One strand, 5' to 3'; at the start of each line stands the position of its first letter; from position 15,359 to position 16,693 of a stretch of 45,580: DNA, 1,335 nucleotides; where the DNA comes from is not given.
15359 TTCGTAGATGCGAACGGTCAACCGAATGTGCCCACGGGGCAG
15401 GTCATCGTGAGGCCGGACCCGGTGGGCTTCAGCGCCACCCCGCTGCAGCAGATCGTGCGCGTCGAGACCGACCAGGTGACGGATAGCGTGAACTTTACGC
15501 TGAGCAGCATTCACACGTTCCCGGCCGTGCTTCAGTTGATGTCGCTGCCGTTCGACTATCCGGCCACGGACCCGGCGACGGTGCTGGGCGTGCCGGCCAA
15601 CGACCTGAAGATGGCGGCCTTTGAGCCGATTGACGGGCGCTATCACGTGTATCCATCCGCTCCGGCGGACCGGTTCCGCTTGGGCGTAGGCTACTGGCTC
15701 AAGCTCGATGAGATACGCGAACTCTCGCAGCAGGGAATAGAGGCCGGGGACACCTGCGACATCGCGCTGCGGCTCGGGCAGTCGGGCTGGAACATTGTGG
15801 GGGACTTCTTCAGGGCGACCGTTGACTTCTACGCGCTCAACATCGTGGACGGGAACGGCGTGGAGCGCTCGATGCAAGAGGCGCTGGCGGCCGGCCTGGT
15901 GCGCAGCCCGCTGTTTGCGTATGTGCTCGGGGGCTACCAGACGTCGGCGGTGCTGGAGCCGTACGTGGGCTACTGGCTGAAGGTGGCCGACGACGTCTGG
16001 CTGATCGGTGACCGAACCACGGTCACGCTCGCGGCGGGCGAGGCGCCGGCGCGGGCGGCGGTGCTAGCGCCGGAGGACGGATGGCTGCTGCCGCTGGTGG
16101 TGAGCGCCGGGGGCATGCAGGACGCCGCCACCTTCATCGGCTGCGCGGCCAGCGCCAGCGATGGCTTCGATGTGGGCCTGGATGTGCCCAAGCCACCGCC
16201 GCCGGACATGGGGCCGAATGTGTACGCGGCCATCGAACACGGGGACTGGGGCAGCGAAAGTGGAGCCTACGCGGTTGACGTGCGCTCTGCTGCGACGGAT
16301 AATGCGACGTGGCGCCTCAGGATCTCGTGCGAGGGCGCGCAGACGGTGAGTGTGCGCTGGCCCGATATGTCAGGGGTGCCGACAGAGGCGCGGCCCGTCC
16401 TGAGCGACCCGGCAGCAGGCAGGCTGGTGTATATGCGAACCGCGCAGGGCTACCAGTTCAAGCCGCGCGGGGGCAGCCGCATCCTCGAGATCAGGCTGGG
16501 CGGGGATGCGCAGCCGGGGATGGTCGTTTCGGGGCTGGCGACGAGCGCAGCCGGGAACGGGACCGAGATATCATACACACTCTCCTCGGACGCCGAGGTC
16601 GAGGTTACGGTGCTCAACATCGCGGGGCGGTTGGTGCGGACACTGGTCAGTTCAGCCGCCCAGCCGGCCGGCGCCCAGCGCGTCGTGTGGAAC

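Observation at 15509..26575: A ~430-465 aa tripartite C-terminal module shared by three otherwise unrelated secreted proteins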

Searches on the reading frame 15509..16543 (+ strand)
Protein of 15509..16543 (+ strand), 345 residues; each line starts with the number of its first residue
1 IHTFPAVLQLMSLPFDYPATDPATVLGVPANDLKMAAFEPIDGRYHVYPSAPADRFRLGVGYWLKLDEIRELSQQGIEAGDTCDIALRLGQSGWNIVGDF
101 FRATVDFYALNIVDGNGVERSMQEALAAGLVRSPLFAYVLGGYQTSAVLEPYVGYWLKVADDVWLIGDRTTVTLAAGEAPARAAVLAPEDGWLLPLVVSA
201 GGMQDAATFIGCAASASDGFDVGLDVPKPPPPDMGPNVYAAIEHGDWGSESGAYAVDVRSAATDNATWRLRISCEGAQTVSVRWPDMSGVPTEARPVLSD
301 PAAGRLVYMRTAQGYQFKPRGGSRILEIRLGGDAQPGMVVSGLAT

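Call 32: search_protein_representatives(alignment_id=A3)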
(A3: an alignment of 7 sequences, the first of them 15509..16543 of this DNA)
Query: 7 sequences, 573 profile positions. Proteins with E-value up to 0.001 (for the whole library): 17623; up to 1e-10: 7152; up to 1e-30: 1720. The best 150 are listed.
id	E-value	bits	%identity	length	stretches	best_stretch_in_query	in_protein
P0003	1.2e-266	902.2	-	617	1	1-573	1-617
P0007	1.5e-205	700.5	-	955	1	2-569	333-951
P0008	2.5e-196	670.0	-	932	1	2-573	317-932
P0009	1.9e-185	634.2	-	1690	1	67-572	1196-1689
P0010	1.8e-181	621.0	-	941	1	3-573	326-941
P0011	2.8e-171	587.3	-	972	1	4-573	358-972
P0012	4.5e-162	556.9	-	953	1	3-573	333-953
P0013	1.2e-159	549.0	-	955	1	3-573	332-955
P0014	3.1e-159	547.6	-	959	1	3-573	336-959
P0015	1.8e-152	525.3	-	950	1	3-573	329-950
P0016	1.0e-150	519.5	-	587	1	34-573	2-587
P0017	7.0e-148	510.1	-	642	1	3-572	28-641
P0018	3.1e-146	504.7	-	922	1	3-571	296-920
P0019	7.0e-145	500.2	-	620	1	39-573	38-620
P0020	8.4e-145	499.9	-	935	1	6-573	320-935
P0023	6.8e-129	447.4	-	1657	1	95-572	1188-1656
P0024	1.1e-126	440.1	-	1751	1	100-573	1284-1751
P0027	1.4e-120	420.0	-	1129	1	134-572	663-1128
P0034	4.1e-114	398.6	-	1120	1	135-571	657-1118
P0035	6.4e-114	398.0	-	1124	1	135-573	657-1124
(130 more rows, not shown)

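Call 36: find_homologous_proteins(query=A5, max_evalue=1e-10)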
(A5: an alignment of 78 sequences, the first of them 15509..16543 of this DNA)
Query A5 (78 sequences) (345 aa, profile of the alignment): 8 proteins with E <= 1e-10 among 8000 candidates.
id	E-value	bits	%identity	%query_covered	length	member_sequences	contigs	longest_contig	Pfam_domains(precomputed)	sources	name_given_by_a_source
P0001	2.8e-93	331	63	96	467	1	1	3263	PF13860.13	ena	-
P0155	8.7e-85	303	42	99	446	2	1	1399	PF13860.13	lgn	-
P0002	7.9e-82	293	56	96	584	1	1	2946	PF13860.13,PF13620.13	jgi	jgi:hypothetical protein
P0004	4.9e-49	185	68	64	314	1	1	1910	PF13860.13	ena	-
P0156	3.3e-41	159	23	51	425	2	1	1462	PF13860.13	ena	-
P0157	2.2e-36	144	19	57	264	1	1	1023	-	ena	-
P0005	2.5e-33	133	61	63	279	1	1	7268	-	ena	-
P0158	1.0e-32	131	23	58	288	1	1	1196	-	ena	-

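Call 37: search_protein_families(library=pfam, alignment_id=A5, max_evalue=1)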
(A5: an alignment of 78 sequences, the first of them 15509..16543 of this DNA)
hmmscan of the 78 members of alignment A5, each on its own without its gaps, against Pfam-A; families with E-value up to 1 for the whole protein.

A. member 1, window:15509-16543:+ (345 aa): 1 family
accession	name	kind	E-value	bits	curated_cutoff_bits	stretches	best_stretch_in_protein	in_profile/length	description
PF25275.1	Golvesin_C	-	0.023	15.2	31.6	1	253-294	30-71/132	Golvesin C-terminal domain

B. families by the number of members that match (of 78 scanned): 24 families
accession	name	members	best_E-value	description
PF00174.25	Oxidored_molyb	4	0.0028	Oxidoreductase molybdopterin binding domain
PF20438.3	SpoIVA_middle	1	0.021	Stage IV sporulation protein A, middle domain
PF25275.1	Golvesin_C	1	0.023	Golvesin C-terminal domain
PF08410.15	DUF1737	1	0.027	Domain of unknown function (DUF1737)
PF13242.12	Hydrolase_like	1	0.032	HAD-hyrolase-like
PF03330.24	DPBB_1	1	0.035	Lytic transglycolase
PF00681.25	Plectin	1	0.037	Plectin repeat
PF16732.10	ComP_DUS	1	0.038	Type IV minor pilin ComP, DNA uptake sequence receptor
PF21798.2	DUF6878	1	0.052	Family of unknown function (DUF6878)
PF08521.16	2CSK_N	1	0.058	Two-component sensor kinase N-terminal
PF23076.1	PH_FT_C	1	0.06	PH domain found in tandem in fungal proteins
PF06115.17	DUF956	1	0.064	Domain of unknown function (DUF956)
PF21332.3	AmiR_N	1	0.07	AmiR, N-terminal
PF17574.7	TA_inhibitor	1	0.07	Inhibitor of toxin/antitoxin system (Gp4.5)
PF24240.1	DUF7448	1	0.071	Domain of unknown function (DUF7448)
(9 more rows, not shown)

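Call 43: search_protein_families(library=ncbifam, alignment_id=A5, max_evalue=0.1)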
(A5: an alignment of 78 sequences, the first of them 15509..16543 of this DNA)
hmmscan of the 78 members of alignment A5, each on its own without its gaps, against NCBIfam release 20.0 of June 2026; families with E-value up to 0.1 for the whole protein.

A. member 1, window:15509-16543:+ (345 aa): 0 families

B. families by the number of members that match (of 78 scanned): 7 families
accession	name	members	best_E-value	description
NF041539.1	choice_anch_R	3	0.00058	choice-of-anchor R domain-containing protein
NF040766.1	CODH_aero_grp5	1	0.0088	aerobic carbon-monoxide dehydrogenase large subunit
TIGR00685.1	T6PP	1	0.012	trehalose-phosphatase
TIGR02243.1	TIGR02243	1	0.016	putative baseplate assembly protein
NF041825.1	hydrophobin_BslA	1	0.016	biofilm surface layer hydrophobin BslA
NF038344.1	bile_CoA_BaiB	1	0.06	bile acid--CoA ligase BaiB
NF041112.1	chap_CsgH_alph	1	0.081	curli-like amyloid fiber formation chaperone CsgH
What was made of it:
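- On Any named Pfam-A or NCBIfam domain, Parts 1 and 2: 78 members against NCBIfam: the best hit is choice_anch_R at E 6e-4, in 3 members (call 43).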

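Call 55: search_solved_structures(query=A5, max_evalue=10, show_alignments=2)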
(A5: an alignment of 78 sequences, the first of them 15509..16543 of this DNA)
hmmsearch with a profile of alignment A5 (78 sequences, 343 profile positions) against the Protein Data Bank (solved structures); distinct sequences matched with E-value up to 10: 2.
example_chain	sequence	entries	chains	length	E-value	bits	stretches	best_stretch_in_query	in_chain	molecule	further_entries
8bl6_A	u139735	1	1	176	0.45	12.5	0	268-335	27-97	dIG14-scdim-EF62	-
8bl3_A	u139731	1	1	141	0.55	12.2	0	268-335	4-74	scIg12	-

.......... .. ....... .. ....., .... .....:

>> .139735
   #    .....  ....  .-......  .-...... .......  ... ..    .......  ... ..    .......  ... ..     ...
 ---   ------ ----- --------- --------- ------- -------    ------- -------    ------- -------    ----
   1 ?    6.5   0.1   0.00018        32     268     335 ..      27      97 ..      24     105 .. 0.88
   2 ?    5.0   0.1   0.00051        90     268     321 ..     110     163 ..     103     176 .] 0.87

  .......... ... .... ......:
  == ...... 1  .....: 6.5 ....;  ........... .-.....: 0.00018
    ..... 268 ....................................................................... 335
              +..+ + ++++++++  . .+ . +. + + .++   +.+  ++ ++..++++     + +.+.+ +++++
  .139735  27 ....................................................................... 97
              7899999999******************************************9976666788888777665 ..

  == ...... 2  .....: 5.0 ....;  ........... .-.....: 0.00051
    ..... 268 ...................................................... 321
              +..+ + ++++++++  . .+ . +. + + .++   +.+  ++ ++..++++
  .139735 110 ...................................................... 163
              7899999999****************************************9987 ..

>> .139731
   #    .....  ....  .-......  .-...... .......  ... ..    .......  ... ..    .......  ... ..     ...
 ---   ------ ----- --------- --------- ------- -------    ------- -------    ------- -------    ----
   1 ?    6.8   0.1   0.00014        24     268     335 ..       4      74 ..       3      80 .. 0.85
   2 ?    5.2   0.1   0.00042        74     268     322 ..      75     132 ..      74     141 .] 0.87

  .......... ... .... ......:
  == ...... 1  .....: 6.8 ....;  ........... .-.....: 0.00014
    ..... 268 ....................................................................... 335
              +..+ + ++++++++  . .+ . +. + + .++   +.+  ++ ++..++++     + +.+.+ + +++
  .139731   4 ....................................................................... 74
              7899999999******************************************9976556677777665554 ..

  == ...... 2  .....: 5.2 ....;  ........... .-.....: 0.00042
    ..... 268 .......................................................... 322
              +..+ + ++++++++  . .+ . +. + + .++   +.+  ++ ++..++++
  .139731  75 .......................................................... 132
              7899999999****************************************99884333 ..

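Call 57: search_protein_families(library=pfam, proteins=[L039:1663-7362:+, L047:5453-11086:+, L053:8582-11218:+, L066:7748-11107:+, L036:1-2550:+, L040:3-2348:+, L073:9218-11185:+, L070:9227-10915:+, L068:8465-11029:+], max_evalue=0.001)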
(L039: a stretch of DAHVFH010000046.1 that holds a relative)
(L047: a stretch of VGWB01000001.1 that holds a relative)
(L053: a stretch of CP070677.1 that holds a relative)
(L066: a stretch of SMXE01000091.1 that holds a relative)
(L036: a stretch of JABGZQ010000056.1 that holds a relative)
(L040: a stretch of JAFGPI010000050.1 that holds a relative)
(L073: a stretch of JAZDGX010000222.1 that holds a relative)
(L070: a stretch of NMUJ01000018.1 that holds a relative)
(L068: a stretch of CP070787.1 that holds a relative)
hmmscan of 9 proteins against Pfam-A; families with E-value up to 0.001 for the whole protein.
L039:1663-7362:+ (1900 aa): 4 families
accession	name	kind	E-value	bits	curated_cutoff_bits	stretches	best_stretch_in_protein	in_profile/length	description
PF13205.12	Big_5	-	2.8e-12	47.7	23.6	1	1245-1358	1-105/105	Bacterial Ig-like domain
PF18962.6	Por_Secre_tail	-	7.3e-07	29.8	27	1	1813-1887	2-68/75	Secretion system C-terminal sorting domain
PF13088.12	BNR_2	-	2.8e-06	27.4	31.4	0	817-919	189-250/277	BNR repeat-like domain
PF02012.26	BNR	-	5.5e-06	26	27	0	735-744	2-11/12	BNR/Asp-box repeat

L047:5453-11086:+ (1878 aa): 9 families
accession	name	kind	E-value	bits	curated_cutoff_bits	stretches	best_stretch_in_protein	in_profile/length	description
PF14870.12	PSII_BNR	-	4.8e-28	98.7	27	3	716-803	8-98/303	Photosynthesis system II assembly factor YCF48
PF15902.12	Sortilin-Vps10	-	1.6e-13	50.7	33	0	707-768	3-67/446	Sortilin, neurotensin receptor 3,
PF13860.13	FlgD_ig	-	5e-07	30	27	1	1812-1864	23-75/79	FlgD Ig-like domain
PF16655.11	PhoD_N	-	1.6e-06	29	30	1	1279-1337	26-84/90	PhoD-like phosphatase, N-terminal domain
PF02012.26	BNR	-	1.6e-06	27.7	27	0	750-759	2-11/12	BNR/Asp-box repeat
PF18962.6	Por_Secre_tail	-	1.6e-05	25.6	27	1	1794-1876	2-75/75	Secretion system C-terminal sorting domain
PF25059.1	FN3_DSCAM-DSCAML_C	-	6.4e-05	23.7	39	0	1313-1349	46-81/89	DSCAM/DSCAML C-terminal Fn3-like domain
PF00041.27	fn3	-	9.1e-05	23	25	0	1309-1343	47-80/84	Fibronectin type III domain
PF16656.11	Pur_ac_phosph_N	-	0.00015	22.7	30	1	1275-1336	20-84/93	Purple acid Phosphatase, N-terminal domain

L053:8582-11218:+ (879 aa): 2 families
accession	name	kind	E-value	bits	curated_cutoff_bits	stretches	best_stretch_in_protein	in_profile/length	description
PF13860.13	FlgD_ig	-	2.8e-08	34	27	1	815-866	24-75/79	FlgD Ig-like domain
PF18962.6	Por_Secre_tail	-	0.00051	20.7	27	0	796-876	2-74/75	Secretion system C-terminal sorting domain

L066:7748-11107:+ (1120 aa): 3 families
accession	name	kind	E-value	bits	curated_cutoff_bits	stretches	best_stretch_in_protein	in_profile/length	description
PF18962.6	Por_Secre_tail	-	0.0002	22.1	27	0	1036-1116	2-73/75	Secretion system C-terminal sorting domain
PF13860.13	FlgD_ig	-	0.00028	21.2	27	1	1052-1107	21-75/79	FlgD Ig-like domain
PF13585.12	CHU_C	-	0.00061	20.3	27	0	1051-1112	24-78/86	CHU_C Type IX secretion signal domain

L036:1-2550:+ (850 aa): 2 families
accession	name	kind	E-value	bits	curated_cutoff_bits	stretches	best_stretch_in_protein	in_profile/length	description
PF13860.13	FlgD_ig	-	4.9e-11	42.9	27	1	778-832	23-76/79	FlgD Ig-like domain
PF13585.12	CHU_C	-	0.00016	22.2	27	0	774-833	23-74/86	CHU_C Type IX secretion signal domain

L040:3-2348:+ (782 aa): 2 families
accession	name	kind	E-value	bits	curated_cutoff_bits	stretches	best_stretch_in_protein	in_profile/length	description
PF13860.13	FlgD_ig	-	8.8e-08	32.5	27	1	717-771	23-77/79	FlgD Ig-like domain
PF18962.6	Por_Secre_tail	-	7.2e-05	23.4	27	1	699-779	2-74/75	Secretion system C-terminal sorting domain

L073:9218-11185:+ (656 aa): 1 family
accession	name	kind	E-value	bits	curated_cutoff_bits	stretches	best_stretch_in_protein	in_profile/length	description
PF13860.13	FlgD_ig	-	4e-11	43.2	27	1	586-643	17-75/79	FlgD Ig-like domain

L070:9227-10915:+ (563 aa): 0 families

L068:8465-11029:+ (855 aa): 2 families
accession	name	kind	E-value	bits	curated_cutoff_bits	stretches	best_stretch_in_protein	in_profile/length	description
PF13860.13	FlgD_ig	-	1.5e-06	28.5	27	1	784-836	16-69/79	FlgD Ig-like domain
PF00041.27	fn3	-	0.00096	19.8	25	0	129-152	51-74/84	Fibronectin type III domain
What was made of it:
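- On T9SS type A sorting domain (TIGR04183 / PF18962): Relatives in FCB phyla do hit it, for example L039 at 29.8 bits against 27 (call 57).
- Closest known: Type A T9SS cargo C-terminal domain. Same: Homologous cassettes in Cytophagales, Ignavibacteria, Latescibacterota and others end in Por_Secre_tail (call 57).
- They carry other payloads: BNR/sortilin propellers, Big_5 and fn3 (call 57). The module sits between payload and CTD and is combined with many payloads (call 57).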

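Call 60: list_cluster_members(proteins=[P0007, P0009, P0027, P0035, P0024, P0010, P0011, P0023, P0034, P0006])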
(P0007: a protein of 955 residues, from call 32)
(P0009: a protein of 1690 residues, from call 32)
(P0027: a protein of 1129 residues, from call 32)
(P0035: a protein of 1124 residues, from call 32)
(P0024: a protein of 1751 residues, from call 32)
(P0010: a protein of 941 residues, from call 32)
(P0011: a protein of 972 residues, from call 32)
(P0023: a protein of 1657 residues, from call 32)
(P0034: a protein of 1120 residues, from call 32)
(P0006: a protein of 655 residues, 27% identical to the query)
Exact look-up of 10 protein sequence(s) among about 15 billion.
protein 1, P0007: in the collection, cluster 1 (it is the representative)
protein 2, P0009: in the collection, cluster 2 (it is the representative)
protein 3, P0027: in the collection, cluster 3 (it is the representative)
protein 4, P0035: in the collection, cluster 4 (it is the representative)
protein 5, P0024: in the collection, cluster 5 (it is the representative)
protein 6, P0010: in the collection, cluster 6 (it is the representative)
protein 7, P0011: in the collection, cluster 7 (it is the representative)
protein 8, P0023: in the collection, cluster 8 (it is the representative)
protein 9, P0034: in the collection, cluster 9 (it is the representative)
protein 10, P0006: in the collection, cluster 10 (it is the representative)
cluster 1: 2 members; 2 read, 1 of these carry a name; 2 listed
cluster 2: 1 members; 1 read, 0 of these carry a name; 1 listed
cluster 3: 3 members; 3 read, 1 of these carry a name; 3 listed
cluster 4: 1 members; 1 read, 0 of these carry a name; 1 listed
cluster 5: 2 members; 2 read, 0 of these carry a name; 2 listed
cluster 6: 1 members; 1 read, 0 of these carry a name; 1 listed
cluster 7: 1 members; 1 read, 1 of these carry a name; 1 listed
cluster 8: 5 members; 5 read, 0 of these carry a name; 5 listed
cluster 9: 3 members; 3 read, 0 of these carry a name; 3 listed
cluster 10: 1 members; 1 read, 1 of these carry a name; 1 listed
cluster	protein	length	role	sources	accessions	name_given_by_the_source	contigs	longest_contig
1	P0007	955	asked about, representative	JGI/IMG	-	hypothetical protein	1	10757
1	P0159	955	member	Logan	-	-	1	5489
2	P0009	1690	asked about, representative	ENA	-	-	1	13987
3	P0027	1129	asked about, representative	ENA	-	-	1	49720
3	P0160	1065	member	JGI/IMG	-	hypothetical protein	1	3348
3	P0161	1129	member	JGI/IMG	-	-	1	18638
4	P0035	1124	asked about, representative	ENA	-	-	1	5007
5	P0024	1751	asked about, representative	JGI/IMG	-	-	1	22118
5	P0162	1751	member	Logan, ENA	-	-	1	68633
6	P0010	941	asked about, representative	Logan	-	-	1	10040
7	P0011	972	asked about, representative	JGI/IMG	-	hypothetical protein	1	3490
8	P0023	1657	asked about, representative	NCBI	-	-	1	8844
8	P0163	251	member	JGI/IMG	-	-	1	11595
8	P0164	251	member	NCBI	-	-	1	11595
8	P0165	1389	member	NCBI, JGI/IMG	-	-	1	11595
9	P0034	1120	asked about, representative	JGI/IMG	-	-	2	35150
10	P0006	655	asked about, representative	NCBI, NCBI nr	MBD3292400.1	MAG: hypothetical protein GF393_05715, partial [Armatimonadia bacterium] | hypothetical protein [Armatimonadia bacterium]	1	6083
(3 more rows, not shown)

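Call 64: search_protein_families(library=pfam, proteins=[L016:13094-16084:+, L013:13572-16724:+, L015:6686-9760:+, L043:9713-12670:+, L016:16080-18800:+, L004:5310-8534:+, L019:8222-10549:+, L045:7571-10603:+, L076:5484-8033:+], max_evalue=0.001)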
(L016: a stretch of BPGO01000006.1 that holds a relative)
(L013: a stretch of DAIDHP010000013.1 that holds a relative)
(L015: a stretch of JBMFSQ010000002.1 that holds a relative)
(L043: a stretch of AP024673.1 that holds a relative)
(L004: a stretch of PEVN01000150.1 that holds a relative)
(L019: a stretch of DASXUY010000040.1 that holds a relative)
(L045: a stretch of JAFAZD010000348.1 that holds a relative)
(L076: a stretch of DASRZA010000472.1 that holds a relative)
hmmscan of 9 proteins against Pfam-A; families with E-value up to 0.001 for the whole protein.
L016:13094-16084:+ (997 aa): 2 families
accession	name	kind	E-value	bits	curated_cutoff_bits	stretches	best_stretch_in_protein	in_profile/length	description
PF00082.27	Peptidase_S8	-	2e-37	129.5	21.8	1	165-431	2-288/288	Subtilase family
PF13860.13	FlgD_ig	-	1.1e-14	54.6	27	1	911-981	6-77/79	FlgD Ig-like domain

L013:13572-16724:+ (1051 aa): 3 families
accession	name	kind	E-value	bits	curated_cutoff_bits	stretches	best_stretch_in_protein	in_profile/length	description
PF00082.27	Peptidase_S8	-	5.1e-35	121.6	21.8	1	163-458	2-287/288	Subtilase family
PF13860.13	FlgD_ig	-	2.9e-11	43.6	27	1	968-1036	9-78/79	FlgD Ig-like domain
PF22148.1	Fervidolysin_NPro-like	-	0.00012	22.9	21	1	28-116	4-81/81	Fervidolysin N-terminal prodomain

L015:6686-9760:+ (1025 aa): 3 families
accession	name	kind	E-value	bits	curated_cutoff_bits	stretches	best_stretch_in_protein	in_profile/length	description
PF00082.27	Peptidase_S8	-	6.4e-44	150.8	21.8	1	175-442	2-288/288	Subtilase family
PF13860.13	FlgD_ig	-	7.8e-10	39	27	1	945-1008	12-76/79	FlgD Ig-like domain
PF22148.1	Fervidolysin_NPro-like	-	3.7e-05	24.5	21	1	55-138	10-81/81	Fervidolysin N-terminal prodomain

L043:9713-12670:+ (986 aa): 3 families
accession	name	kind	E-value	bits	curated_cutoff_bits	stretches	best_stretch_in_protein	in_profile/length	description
PF00082.27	Peptidase_S8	-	9.2e-37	127.3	21.8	1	155-420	3-288/288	Subtilase family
PF13860.13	FlgD_ig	-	8.4e-14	51.7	27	1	901-970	7-77/79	FlgD Ig-like domain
PF22148.1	Fervidolysin_NPro-like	-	0.00052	20.8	21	0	37-118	9-81/81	Fervidolysin N-terminal prodomain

L016:16080-18800:+ (907 aa): 1 family
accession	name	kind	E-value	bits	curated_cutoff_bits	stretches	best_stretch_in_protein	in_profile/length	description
PF13860.13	FlgD_ig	-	4.7e-08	33.3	27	1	820-892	6-78/79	FlgD Ig-like domain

L004:5310-8534:+ (1075 aa): 2 families
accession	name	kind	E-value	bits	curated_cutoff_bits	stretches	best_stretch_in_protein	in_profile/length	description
PF05547.17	Peptidase_M6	-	2.4e-14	53.7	22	1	107-297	52-265/294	Immune inhibitor A peptidase M6, catalytic domain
PF13860.13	FlgD_ig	-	3e-10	40.4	27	1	993-1059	8-77/79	FlgD Ig-like domain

L019:8222-10549:+ (776 aa): 0 families

L045:7571-10603:+ (1011 aa): 0 families

L076:5484-8033:+ (850 aa): 0 families

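Call 72: find_encoding_contigs(protein=P0027, flank=10000, max_places=2)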
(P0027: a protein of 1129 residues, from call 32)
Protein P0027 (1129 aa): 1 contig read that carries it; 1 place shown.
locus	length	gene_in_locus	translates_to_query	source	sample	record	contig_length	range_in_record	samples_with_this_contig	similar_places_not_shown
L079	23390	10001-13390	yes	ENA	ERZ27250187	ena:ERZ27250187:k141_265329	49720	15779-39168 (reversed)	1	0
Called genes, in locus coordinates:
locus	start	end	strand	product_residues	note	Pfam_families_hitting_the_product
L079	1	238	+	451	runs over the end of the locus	PF00575:S1, PF21710:Spt6_S1 (faint), PF23459:S1_RRP5 (faint), PF00575:S1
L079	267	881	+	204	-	PF01121:CoaE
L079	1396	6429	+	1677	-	PF26549:Tricorn_N, PF26550:Tricorn_2nd (weak), PF07676:PD40 (faint), PF22904:NOMO1-like_2nd (faint), PF13620:CarboxypepD_reg, PF13860:FlgD_ig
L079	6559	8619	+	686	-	-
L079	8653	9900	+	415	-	PF03415:Peptidase_C11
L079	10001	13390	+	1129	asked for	PF00082:Peptidase_S8, PF13860:FlgD_ig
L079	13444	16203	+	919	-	PF13860:FlgD_ig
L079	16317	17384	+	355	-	PF00041:fn3 (weak)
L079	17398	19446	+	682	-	PF02369:Big_1 (weak), PF09134:Invasin_D3 (weak)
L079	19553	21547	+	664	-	PF04851:ResIII, PF17757:UvrB_inter, PF27431:UvrB_3rd, PF00271:Helicase_C, PF12344:UvrB, PF02151:UVR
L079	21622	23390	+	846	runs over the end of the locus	PF05048:NosD (weak), PF13229:Beta_helix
